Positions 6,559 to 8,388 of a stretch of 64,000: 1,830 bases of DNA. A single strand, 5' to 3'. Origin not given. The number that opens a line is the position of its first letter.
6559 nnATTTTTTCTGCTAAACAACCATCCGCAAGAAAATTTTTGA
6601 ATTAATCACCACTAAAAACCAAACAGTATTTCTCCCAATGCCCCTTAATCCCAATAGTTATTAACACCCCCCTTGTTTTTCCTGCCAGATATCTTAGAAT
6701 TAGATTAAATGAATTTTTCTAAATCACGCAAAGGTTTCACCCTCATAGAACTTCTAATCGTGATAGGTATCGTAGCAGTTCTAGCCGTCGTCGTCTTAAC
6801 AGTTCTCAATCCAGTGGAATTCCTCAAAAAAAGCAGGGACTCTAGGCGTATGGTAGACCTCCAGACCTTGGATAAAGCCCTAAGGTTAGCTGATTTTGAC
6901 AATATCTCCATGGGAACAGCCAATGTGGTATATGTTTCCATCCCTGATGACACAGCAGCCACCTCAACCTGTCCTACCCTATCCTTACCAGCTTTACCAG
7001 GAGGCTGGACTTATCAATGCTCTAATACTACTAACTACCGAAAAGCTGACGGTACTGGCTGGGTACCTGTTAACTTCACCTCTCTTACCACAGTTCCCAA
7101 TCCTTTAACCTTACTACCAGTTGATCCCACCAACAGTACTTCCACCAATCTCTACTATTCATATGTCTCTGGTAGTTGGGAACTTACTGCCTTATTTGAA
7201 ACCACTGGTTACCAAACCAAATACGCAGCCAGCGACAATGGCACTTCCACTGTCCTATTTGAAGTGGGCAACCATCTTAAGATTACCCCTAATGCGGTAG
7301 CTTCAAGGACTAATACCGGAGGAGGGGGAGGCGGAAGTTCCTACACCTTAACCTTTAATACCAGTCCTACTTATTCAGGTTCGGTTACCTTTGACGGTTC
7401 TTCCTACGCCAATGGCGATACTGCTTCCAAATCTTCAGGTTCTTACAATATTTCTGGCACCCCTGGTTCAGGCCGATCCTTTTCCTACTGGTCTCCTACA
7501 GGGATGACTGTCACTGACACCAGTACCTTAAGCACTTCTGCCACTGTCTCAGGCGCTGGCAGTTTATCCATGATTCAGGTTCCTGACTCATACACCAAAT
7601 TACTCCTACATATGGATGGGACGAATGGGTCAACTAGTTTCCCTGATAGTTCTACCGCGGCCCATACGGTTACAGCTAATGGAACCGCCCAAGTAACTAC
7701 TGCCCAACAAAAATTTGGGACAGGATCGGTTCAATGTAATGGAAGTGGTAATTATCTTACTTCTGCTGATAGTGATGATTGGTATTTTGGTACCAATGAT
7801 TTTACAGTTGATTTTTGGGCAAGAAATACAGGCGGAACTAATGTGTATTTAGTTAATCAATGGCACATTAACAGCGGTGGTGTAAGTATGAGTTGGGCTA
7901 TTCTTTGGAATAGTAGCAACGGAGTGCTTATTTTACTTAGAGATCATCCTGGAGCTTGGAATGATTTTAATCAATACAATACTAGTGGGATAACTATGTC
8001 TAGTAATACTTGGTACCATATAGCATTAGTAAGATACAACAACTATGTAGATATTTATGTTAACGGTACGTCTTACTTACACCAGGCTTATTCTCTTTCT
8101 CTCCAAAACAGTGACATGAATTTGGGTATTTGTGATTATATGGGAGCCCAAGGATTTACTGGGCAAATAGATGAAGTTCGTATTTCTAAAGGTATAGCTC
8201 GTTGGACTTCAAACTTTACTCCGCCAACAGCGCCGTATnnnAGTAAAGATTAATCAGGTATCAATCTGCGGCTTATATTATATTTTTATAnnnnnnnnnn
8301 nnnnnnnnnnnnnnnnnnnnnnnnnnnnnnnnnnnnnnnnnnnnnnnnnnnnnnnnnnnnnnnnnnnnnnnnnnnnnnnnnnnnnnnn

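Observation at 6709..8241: Giant type IV pilin-like protein carrying a LamG-like lectin domain, with the same C-terminal module reused on a cell-wall-anchored paralogue 49 kb away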

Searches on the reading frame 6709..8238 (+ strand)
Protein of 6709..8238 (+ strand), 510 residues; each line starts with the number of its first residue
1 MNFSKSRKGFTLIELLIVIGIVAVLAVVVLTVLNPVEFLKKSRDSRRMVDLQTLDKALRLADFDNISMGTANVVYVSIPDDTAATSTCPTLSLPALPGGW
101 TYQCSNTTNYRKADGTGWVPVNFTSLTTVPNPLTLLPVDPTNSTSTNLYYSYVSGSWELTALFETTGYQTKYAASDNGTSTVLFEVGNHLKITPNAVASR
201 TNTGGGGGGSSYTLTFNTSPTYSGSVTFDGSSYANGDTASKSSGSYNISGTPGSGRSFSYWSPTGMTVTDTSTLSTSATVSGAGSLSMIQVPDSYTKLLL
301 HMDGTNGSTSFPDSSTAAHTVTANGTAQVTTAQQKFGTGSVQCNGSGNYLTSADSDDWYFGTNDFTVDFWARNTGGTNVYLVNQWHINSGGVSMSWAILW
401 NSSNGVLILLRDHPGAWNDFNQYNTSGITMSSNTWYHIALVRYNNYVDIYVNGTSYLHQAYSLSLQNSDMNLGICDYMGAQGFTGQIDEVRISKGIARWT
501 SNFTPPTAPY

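Call 4: search_protein_families(library=pfam, proteins=[window:6709-8238:+], max_evalue=0.1)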
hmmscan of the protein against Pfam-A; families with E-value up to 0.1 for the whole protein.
window:6709-8238:+ (510 aa): 3 families
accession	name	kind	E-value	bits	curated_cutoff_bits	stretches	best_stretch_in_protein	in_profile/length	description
PF13385.13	Laminin_G_3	-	1.1e-13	52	27.6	1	344-494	1-142/151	Concanavalin A-like lectin/glucanases superfamily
PF07963.17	N_methyl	-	1.4e-07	31.2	21.2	1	5-30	2-27/27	Prokaryotic N-terminal methylation motif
PF07953.20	Toxin_R_bind_N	-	0.03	14.5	23.8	1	358-455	49-147/191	Clostridium neurotoxin, N-terminal receptor binding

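Call 5: search_protein_families(library=ncbifam, proteins=[window:6709-8238:+], max_evalue=0.1)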
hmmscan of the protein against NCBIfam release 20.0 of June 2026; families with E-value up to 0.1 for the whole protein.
window:6709-8238:+ (510 aa): 15 families
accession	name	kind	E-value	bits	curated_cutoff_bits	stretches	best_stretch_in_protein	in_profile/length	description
TIGR02532.1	IV_pilin_GFxxxE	domain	6e-07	29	16.3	1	7-30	1-24/24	prepilin-type N-terminal cleavage/methylation domain-containing protein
NF007862.0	PRK10574.1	equivalog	4.1e-06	27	138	1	6-83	3-78/145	prepilin peptidase-dependent pilin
TIGR01710.1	typeII_sec_gspG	equivalog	1.6e-05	25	88.85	1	8-70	1-61/134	type II secretion system major pseudopilin GspG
NF041775.1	typeIV_PilA_Myxo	equivalog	4.3e-05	23.6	400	1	3-57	6-58/214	type IV pilin protein PilA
TIGR01708.2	typeII_sec_gspH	equivalog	6.1e-05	23.1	80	1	8-69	2-62/169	type II secretion system minor pseudopilin GspH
TIGR01711.1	gspJ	equivalog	0.00023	21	64.85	1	8-64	1-56/192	type II secretion system minor pseudopilin GspJ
NF041013.1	T4P_ComGE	equivalog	0.0003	20.8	49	1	5-35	1-31/83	competence type IV pilus minor pilin ComGE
NF040999.1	pilin_ComGC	equivalog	0.0014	18.8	75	1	8-29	2-23/84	competence type IV pilus major pilin ComGC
NF040982.1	ComGD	equivalog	0.003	18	70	1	8-35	2-28/139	competence type IV pilus minor pilin ComGD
TIGR02596.1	TIGR02596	subfamily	0.0043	17.2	70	1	10-68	1-58/196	Verru_Chthon cassette protein D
NF052495.1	PktCycXAC1230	equivalog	0.0084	15.3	490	1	12-73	4-67/380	polyketide cyclase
NF007800.0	PRK10506.1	equivalog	0.01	15.7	158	1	4-28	5-29/163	prepilin peptidase-dependent protein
TIGR02599.1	TIGR02599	subfamily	0.011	15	256.5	1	9-36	1-28/361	Verru_Chthon cassette protein C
TIGR01707.1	gspI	equivalog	0.027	15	44.35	1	9-32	1-24/101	type II secretion system minor pseudopilin GspI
NF038304.1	EPS_HpsC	equivalog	0.086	12.4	200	0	3-29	16-41/318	hormogonium polysaccharide secretion pseudopilin HpsC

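Call 11: find_homologous_proteins(query=window:6709-8238:+)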
Query window:6709-8238:+ (510 aa): 841 proteins with E <= 0.001 among 8000 candidates; the best 120 are listed.
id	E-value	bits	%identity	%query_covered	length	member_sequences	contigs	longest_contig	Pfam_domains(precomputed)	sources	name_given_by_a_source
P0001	0.0e+0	1139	100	100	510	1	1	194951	PF07963.18,PF13385.14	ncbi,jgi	ncbi:MAG: LamG-like jellyroll fold domain-containing protein [Candidatus Paceibacterota bacterium]|j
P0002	8.9e-174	597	61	100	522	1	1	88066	PF07963.18,PF13385.14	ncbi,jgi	ncbi:MAG: LamG-like jellyroll fold domain-containing protein [Candidatus Paceibacterota bacterium]|j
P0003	5.3e-116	407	61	72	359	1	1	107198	PF07953.21,PF13385.14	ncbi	ncbi:MAG: LamG domain-containing protein, partial [Candidatus Paceibacterota bacterium]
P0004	1.9e-113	398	41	42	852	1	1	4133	PF13385.14,PF02210.32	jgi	jgi:hypothetical protein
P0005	3.2e-113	397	91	37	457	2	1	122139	-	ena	-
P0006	1.7e-110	388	97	36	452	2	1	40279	PF07603.18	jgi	jgi:hypothetical protein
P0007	1.8e-110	388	40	43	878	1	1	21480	PF07953.21,PF13385.14,PF02210.32,PF00054.31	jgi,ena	-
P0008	1.4e-109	385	44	99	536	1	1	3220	PF07963.18,PF13385.14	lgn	-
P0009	1.8e-106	375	41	44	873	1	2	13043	PF07953.21,PF13385.14,PF02210.32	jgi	-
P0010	2.0e-100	355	34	43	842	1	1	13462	PF07953.21,PF13385.14,PF02210.32,PF00054.31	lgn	-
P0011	8.2e-100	353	50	80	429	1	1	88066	PF13385.14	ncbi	ncbi:MAG: LamG domain-containing protein, partial [Candidatus Paceibacterota bacterium]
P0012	6.8e-97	344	38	38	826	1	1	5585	PF07953.21,PF13385.14,PF02210.32,PF00054.31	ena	-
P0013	4.2e-96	341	62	49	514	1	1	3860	PF09603.16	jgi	-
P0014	3.7e-94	335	70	39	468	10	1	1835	PF07963.18,PF07603.18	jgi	-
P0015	4.6e-93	331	95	30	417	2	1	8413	-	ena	-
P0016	2.0e-91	326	39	96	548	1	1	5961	PF07963.18,PF13385.14,PF10102.15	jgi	-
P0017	3.2e-91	325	41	43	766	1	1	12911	PF07953.21,PF13385.14,PF02210.32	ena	-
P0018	4.7e-87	311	39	96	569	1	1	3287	PF13385.14,PF10102.15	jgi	-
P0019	4.0e-83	298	55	54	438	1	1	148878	PF07963.18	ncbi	ncbi:MAG: type II secretion system protein [Candidatus Omnitrophota bacterium]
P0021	2.4e-82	296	36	43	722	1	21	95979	PF22925.4,PF07953.21,PF13385.14,PF02210.32,PF00054.31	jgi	jgi:hypothetical protein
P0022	7.8e-82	294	56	53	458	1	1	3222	PF07963.18,PF07603.18,PF18998.7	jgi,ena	-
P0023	6.2e-81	291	38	43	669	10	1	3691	PF13385.14,PF02210.32,PF00054.31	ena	-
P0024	7.1e-80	287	72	38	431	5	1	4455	PF07963.18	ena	-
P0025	1.1e-79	287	38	43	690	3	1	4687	PF13385.14,PF02210.32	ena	-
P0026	2.6e-78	282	84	31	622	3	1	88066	PF00041.28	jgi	jgi:hypothetical protein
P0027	1.4e-77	280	40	43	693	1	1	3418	PF13385.14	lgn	-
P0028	3.9e-77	278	42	44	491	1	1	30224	PF13385.14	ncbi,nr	ncbi:MAG: LamG domain-containing protein [Candidatus Nomurabacteria bacterium]|nr:LamG domain-contai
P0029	5.1e-77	278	40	43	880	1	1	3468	PF07953.21,PF13385.14,PF02210.32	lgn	-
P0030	2.0e-76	276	39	43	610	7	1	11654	PF13385.14,PF02210.32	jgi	jgi:hypothetical protein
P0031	4.3e-76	275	37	43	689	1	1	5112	PF13385.14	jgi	jgi:hypothetical protein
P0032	4.4e-76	275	44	42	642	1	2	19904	PF07953.21,PF13385.14,PF02210.32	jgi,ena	jgi:hypothetical protein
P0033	8.2e-76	274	41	42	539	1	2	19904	PF07953.21,PF13385.14,PF02210.32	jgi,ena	jgi:hypothetical protein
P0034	6.1e-75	271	64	40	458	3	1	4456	PF07963.18,PF07603.18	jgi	-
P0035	8.6e-75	271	38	43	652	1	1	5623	PF07953.21,PF13385.14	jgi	jgi:hypothetical protein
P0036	3.9e-74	269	36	43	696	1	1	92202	PF13385.14,PF02210.32,PF00054.31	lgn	-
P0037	8.1e-73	264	41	43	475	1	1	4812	PF13385.14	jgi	jgi:hypothetical protein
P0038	1.3e-69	254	35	44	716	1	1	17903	PF13385.14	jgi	jgi:hypothetical protein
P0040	1.3e-68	250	36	42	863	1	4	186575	PF07953.21,PF13385.14,PF02210.32,PF00054.31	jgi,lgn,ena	-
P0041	4.1e-68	249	40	44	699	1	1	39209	PF13385.14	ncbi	-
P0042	7.5e-68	248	38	61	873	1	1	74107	PF05593.20,PF13287.13,PF13385.14,PF13290.14,PF02210.32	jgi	jgi:YD repeat-containing protein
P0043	1.6e-67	247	33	43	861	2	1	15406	PF07953.21,PF13385.14,PF02210.32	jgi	-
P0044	6.4e-67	245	37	41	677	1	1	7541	PF07953.21,PF13385.14,PF02210.32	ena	-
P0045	7.7e-67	244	40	43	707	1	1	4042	PF13385.14,PF02210.32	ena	-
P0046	8.1e-67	244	37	42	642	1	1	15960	PF07953.21,PF13385.14,PF02210.32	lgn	-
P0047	1.3e-66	244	43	47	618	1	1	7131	PF07953.21,PF13385.14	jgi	jgi:hypothetical protein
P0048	1.5e-66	244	34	43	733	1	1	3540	PF13385.14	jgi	jgi:hypothetical protein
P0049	2.4e-66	243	61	38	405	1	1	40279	PF07963.18,PF07953.21,PF13385.14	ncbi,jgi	ncbi:MAG: LamG-like jellyroll fold domain-containing protein [Candidatus Paceibacterota bacterium]|j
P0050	2.7e-66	243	37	43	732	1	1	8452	PF13385.14,PF02210.32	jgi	jgi:hypothetical protein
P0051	3.1e-66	242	42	43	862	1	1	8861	PF13385.14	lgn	-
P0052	1.0e-65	241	39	43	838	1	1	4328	PF01391.24,PF13385.14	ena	-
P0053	7.2e-65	238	36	42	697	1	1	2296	PF13385.14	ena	-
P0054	1.5e-64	237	42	43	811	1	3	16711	PF13385.14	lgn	-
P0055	4.2e-64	235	34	43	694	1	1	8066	PF06439.19,PF13385.14,PF02210.32,PF00054.31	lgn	-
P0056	6.9e-64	235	38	43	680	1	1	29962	PF22925.4,PF13385.14,PF02210.32,PF00054.31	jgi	-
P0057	1.5e-63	234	41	43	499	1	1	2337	PF07953.21,PF13385.14,PF02210.32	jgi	-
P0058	3.3e-62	229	42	42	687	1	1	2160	PF13385.14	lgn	-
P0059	6.3e-62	228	40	43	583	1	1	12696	PF13385.14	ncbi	-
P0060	6.7e-62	228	42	43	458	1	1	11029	PF22925.4,PF13385.14,PF02210.32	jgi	jgi:hypothetical protein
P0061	8.7e-62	228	38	43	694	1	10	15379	PF13385.14,PF02210.32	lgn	-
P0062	2.8e-61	226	39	43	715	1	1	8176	PF13385.14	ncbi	-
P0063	2.9e-60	223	39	43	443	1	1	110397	PF13385.14,PF02210.32,PF00054.31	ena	-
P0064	3.9e-60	222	37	43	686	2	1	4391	PF06439.19,PF13385.14,PF02210.32,PF00054.31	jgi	jgi:hypothetical protein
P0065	5.4e-60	222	39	43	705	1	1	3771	PF13385.14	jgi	jgi:hypothetical protein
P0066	5.7e-60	222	36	43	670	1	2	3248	PF07953.21,PF13385.14,PF02210.32,PF00054.31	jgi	-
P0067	9.7e-60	221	40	43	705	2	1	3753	PF13385.14,PF02210.32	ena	-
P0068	1.1e-59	221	40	43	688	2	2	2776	PF07953.21,PF13385.14,PF02210.32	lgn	-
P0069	1.1e-59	221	39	47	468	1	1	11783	PF07953.21,PF13385.14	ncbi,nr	ncbi:MAG: LamG domain-containing protein [Nitrospirae bacterium]|nr:LamG domain-containing protein [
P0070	1.2e-59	221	39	44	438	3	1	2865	PF07953.21,PF13385.14,PF02210.32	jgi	-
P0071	1.8e-59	220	38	44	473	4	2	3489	PF07953.21,PF13385.14,PF02210.32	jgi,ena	-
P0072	4.1e-59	219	39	43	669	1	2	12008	PF13385.14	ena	-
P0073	7.4e-59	218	35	43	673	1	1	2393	PF22925.4,PF13385.14,PF02210.32,PF00054.31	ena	-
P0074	1.3e-58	217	58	37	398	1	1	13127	PF07963.18,PF07953.21,PF13385.14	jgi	-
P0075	2.0e-58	217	42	43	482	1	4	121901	PF07953.21,PF13385.14,PF02210.32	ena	-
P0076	4.8e-58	215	35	42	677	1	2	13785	PF07953.21,PF06439.19,PF13385.14,PF02210.32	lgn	-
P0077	5.2e-58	215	39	44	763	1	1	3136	PF07953.21,PF13385.14,PF02210.32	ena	-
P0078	1.1e-57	214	44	43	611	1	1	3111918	PF07953.21,PF13385.14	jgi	jgi:hypothetical protein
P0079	1.4e-57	214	39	44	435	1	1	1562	PF07953.21,PF13385.14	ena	-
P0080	1.6e-57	214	38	42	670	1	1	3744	PF07953.21,PF13385.14,PF02210.32,PF00054.31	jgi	-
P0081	2.1e-57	213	34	43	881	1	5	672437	PF07953.21,PF13385.14,PF02210.32,PF00054.31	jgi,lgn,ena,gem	jgi:hypothetical protein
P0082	4.0e-57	212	40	43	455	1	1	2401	PF07953.21,PF13385.14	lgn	-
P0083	5.0e-57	212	36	44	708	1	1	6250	PF21722.5,PF07953.21,PF13385.14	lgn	-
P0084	8.6e-57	211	43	43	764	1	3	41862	PF07953.21,PF13385.14,PF02210.32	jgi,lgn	-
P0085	1.7e-56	210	38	43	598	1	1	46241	PF13385.14,PF02210.32,PF00054.31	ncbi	-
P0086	3.7e-56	209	38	49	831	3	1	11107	PF07963.18,PF13385.14,PF02210.32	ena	-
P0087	5.5e-56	209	47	44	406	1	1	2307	PF07963.18,PF07953.21,PF13385.14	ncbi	-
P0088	7.1e-56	208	39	43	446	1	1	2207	PF07953.21,PF13385.14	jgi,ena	-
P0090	9.7e-56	208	34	43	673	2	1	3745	PF07953.21,PF13385.14,PF02210.32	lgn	-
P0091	2.0e-55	207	36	42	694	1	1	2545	PF07953.21,PF13385.14,PF02210.32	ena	-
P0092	2.2e-55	207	34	42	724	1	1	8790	PF07953.21,PF13385.14,PF02210.32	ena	-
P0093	1.0e-54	204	41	42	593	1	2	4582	PF13385.14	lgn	-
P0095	2.4e-54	203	39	43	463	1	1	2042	PF07953.21,PF13385.14,PF02210.32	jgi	jgi:hypothetical protein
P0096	3.7e-54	203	40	43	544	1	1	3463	PF07953.21,PF13385.14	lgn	-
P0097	4.8e-54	202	38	43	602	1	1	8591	PF13385.14,PF02210.32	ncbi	-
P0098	5.3e-54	202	36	43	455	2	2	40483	PF07953.21,PF13385.14,PF02210.32,PF00054.31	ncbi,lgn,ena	-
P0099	9.3e-54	201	53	38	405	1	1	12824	PF07963.18,PF13385.14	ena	-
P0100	1.4e-53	201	46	50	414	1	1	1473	PF07963.18,PF13385.14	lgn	-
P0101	2.6e-53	200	40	43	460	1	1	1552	PF13385.14,PF02210.32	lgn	-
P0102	6.7e-53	198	55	37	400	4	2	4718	PF07963.18,PF13385.14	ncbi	-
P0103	7.4e-53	198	55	37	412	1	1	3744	PF07963.18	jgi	jgi:prepilin-type N-terminal cleavage/methylation domain-containing protein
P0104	9.4e-53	198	39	43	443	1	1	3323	PF07953.21,PF13385.14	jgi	-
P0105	1.2e-52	198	39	43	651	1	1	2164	PF13385.14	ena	-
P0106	1.3e-52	198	34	44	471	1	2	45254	PF07953.21,PF13385.14,PF02210.32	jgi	jgi:hypothetical protein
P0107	1.4e-52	197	46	47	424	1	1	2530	PF07963.18,PF13385.14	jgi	-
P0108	1.8e-52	197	41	42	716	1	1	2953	PF07953.21,PF13385.14,PF02210.32,PF00054.31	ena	-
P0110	2.2e-52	197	55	36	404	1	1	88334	PF07963.18,PF13385.14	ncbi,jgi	ncbi:MAG: LamG-like jellyroll fold domain-containing protein [Candidatus Paceibacterota bacterium]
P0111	2.3e-52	197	57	37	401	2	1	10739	PF07963.18,PF13385.14,PF02973.23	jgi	-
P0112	2.4e-52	197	36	43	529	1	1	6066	PF07953.21,PF13385.14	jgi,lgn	jgi:hypothetical protein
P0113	3.5e-52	196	34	46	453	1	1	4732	PF13385.14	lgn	-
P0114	4.4e-52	196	38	42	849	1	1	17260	PF13385.14,PF02210.32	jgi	jgi:hypothetical protein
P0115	4.7e-52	196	38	43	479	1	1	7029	PF13385.14,PF02210.32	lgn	-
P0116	5.0e-52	196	54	37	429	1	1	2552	PF07963.18,PF13385.14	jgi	jgi:prepilin-type N-terminal cleavage/methylation domain-containing protein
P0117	6.0e-52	195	57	36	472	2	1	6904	PF07963.18,PF03781.23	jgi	-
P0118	1.3e-51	194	50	40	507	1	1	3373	PF07963.18,PF12810.14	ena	-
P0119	1.4e-51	194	39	44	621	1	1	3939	PF07953.21,PF13385.14,PF02210.32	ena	-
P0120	2.0e-51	194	48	37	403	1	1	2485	PF07963.18,PF07953.21,PF13385.14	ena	-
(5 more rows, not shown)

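Call 22: predict_structure(protein=window:6709-8238:+)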
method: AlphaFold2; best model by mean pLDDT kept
length: 510 residues; sequences in the alignment: 1
mean_pLDDT: 34.0   pTM: 0.18
mean pLDDT of the five models: 34.0, 31.1, 30.5, 29.2, 28.3
residues with pLDDT >= 90: 0; 70-90: 22; 50-70: 9; < 50: 479
segments of 3 or more residues with pLDDT < 50: 1-4, 38-510
pLDDT, mean of each block of 10 residues (from residue 1): 52 83 82 55 36 31 30 38 38 35 38 38 33 28 35 35 32 30 28 29 33 33 31 37 37 30 25 26 24 25 25 26 24 25 25 27 30 33 34 35 37 34 29 34 33 31 30 25 32 29 29
secondary structure, 60 per line:
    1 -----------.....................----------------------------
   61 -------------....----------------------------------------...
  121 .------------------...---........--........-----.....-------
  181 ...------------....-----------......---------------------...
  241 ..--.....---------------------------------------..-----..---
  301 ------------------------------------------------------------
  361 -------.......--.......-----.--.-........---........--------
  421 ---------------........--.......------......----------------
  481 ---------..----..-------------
elements in order: H12-32 E74-77 E118-121 E146-153 E156-163 E169-173 E181-183 E196-199 E211-216 E238-242 E245-249 E368-374 E377-383 E394-401 E405-412 E436-443 E446-452 E459-464

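Call 23: find_encoding_contigs(protein=P0001, flank=10000, max_places=3)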
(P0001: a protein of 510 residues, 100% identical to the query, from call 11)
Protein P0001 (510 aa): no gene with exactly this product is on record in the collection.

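Call 24: find_encoding_contigs(protein=P0002, flank=10000, max_places=2)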
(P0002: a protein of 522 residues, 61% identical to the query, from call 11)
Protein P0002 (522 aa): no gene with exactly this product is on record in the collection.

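Call 25: find_encoding_contigs(protein=P0049, flank=10000, max_places=2)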
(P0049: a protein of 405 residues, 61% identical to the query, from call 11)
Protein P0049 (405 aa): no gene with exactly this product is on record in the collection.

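Call 36: search_protein_families(library=pfam, alignment_id=A3, max_evalue=0.001)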
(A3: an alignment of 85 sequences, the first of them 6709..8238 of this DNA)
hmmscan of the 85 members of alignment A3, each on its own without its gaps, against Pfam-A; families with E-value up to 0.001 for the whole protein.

A. member 1, window:6709-8238:+ (510 aa): 2 families
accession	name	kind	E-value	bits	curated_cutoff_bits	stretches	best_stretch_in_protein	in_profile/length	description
PF13385.13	Laminin_G_3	-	1.1e-13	52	27.6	1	344-494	1-142/151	Concanavalin A-like lectin/glucanases superfamily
PF07963.17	N_methyl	-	1.4e-07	31.2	21.2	1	5-30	2-27/27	Prokaryotic N-terminal methylation motif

B. families by the number of members that match (of 85 scanned): 22 families
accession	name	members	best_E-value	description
PF07963.17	N_methyl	75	7.6e-09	Prokaryotic N-terminal methylation motif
PF13385.13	Laminin_G_3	56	6e-32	Concanavalin A-like lectin/glucanases superfamily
PF07953.20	Toxin_R_bind_N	12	6.3e-09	Clostridium neurotoxin, N-terminal receptor binding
PF03781.23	FGE-sulfatase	5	2.2e-11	Sulfatase-modifying factor enzyme 1-like domain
PF07603.17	Lcl_C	4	2.9e-12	Lcl C-terminal domain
PF18998.6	Flg_new_2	4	1.2e-05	Divergent InlB B-repeat domain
PF10102.14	DUF2341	3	2.6e-33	Domain of unknown function (DUF2341)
PF09603.15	Fib_succ_major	3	7e-32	Fibrobacter succinogenes major domain (Fib_succ_major)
PF02973.23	Sialidase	3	4.6e-06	Sialidase, N-terminal domain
PF02210.31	Laminin_G_2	3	4e-05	Laminin G domain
PF24684.1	Vgb_lyase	1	1.5e-20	Virginiamycin B lyase family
PF08450.18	SGL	1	9.6e-20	SMP-30/Gluconolactonase/LRE-like region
PF01436.27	NHL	1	1e-18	NHL repeat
PF12810.13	ALK_LTK_GRD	1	2.2e-15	ALK/LTK, Glycine-rich domain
PF00041.27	fn3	1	2e-13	Fibronectin type III domain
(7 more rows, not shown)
